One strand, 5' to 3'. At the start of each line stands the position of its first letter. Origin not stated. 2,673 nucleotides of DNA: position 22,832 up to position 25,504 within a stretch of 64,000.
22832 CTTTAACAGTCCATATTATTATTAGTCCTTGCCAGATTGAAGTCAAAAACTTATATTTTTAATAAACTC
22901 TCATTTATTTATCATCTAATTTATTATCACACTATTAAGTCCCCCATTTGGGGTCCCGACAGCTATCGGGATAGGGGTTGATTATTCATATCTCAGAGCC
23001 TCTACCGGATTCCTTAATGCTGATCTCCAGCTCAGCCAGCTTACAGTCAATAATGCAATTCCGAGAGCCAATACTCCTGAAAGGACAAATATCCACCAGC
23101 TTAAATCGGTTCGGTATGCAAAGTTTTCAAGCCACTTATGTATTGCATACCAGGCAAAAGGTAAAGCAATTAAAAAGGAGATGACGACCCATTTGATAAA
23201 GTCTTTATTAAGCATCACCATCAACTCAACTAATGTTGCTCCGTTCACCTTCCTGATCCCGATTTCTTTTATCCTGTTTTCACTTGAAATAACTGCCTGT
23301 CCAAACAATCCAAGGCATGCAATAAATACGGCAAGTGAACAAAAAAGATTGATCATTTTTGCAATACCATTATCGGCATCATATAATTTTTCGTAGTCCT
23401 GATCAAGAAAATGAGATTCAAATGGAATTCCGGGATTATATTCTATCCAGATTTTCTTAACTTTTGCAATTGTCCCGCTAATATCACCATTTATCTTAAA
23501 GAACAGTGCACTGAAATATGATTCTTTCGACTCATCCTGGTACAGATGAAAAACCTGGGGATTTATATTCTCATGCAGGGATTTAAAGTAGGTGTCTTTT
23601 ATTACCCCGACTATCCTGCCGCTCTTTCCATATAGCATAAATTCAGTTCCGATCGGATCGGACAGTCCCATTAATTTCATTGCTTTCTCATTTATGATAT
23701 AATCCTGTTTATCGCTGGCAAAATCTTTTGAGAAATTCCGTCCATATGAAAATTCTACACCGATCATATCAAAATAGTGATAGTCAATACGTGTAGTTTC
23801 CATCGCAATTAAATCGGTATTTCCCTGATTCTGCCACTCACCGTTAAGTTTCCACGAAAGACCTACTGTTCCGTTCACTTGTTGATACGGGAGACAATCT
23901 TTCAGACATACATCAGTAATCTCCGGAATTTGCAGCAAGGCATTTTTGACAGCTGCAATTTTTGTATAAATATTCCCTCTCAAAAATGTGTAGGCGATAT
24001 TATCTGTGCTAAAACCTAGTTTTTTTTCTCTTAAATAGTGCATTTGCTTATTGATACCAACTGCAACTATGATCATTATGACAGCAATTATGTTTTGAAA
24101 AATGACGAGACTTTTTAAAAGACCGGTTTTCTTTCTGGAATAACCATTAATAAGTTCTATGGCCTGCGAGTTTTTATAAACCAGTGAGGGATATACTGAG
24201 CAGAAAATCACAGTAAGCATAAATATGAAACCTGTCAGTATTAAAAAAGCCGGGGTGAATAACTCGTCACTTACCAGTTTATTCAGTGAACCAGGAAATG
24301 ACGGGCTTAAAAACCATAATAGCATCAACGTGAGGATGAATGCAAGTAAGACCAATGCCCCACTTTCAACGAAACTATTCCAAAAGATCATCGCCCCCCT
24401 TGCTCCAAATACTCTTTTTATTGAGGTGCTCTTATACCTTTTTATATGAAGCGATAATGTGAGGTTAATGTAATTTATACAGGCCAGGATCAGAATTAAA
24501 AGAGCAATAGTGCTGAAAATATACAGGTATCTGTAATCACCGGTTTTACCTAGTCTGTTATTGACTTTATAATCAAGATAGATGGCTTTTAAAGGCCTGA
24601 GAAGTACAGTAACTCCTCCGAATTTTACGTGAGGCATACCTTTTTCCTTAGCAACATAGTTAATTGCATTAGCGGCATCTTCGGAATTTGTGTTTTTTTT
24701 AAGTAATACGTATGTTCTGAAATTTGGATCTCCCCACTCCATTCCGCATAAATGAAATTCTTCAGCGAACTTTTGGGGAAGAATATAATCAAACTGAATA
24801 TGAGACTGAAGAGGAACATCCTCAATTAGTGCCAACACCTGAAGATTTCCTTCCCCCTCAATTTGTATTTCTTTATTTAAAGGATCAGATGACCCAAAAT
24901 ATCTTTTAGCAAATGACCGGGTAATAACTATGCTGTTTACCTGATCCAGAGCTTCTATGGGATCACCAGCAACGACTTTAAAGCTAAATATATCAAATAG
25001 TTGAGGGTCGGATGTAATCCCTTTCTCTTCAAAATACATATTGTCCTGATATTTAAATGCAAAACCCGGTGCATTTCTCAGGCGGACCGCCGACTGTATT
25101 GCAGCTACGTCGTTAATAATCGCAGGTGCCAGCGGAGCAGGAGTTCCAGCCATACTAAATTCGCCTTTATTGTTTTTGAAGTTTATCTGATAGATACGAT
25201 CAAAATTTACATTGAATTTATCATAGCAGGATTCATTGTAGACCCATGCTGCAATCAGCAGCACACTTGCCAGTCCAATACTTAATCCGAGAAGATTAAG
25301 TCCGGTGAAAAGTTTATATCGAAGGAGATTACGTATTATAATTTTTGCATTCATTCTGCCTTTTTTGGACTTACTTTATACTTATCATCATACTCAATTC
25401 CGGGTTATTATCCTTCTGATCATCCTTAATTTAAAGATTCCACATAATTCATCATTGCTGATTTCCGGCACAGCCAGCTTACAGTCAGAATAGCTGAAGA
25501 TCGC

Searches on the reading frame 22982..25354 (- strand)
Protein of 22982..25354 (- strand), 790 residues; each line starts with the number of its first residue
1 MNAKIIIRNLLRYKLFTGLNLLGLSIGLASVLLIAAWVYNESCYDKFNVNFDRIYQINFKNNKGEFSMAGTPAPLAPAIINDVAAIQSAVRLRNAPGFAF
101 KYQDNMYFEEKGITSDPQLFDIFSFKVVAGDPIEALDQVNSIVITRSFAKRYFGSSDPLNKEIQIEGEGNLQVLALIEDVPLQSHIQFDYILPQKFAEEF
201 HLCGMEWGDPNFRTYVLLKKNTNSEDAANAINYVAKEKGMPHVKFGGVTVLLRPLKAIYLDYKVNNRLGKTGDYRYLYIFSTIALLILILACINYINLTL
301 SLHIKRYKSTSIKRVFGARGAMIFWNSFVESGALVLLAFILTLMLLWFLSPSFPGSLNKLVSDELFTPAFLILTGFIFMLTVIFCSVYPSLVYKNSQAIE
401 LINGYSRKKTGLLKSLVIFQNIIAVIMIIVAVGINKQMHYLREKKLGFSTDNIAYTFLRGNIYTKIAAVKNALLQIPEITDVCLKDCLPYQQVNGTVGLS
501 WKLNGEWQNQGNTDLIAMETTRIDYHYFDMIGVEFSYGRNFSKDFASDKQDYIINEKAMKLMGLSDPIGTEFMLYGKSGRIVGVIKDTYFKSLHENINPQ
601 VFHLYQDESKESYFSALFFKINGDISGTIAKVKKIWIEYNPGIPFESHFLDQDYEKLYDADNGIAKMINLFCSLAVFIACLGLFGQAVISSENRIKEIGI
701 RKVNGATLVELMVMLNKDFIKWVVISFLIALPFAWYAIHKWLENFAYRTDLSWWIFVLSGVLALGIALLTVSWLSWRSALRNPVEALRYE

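Call 9: search_protein_families(library=pfam, proteins=[window:22982-25354:-], max_evalue=0.01)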
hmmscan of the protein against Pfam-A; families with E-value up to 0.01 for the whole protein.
window:22982-25354:- (790 aa): 2 families
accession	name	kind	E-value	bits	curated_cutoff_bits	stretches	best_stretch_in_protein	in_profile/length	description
PF12704.14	MacB_PCD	-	5.4e-28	99.1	27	2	17-232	1-205/207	MacB-like periplasmic core domain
PF02687.27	FtsX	-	9.1e-18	64.9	25.5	2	670-779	2-116/120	FtsX-like permease C-terminal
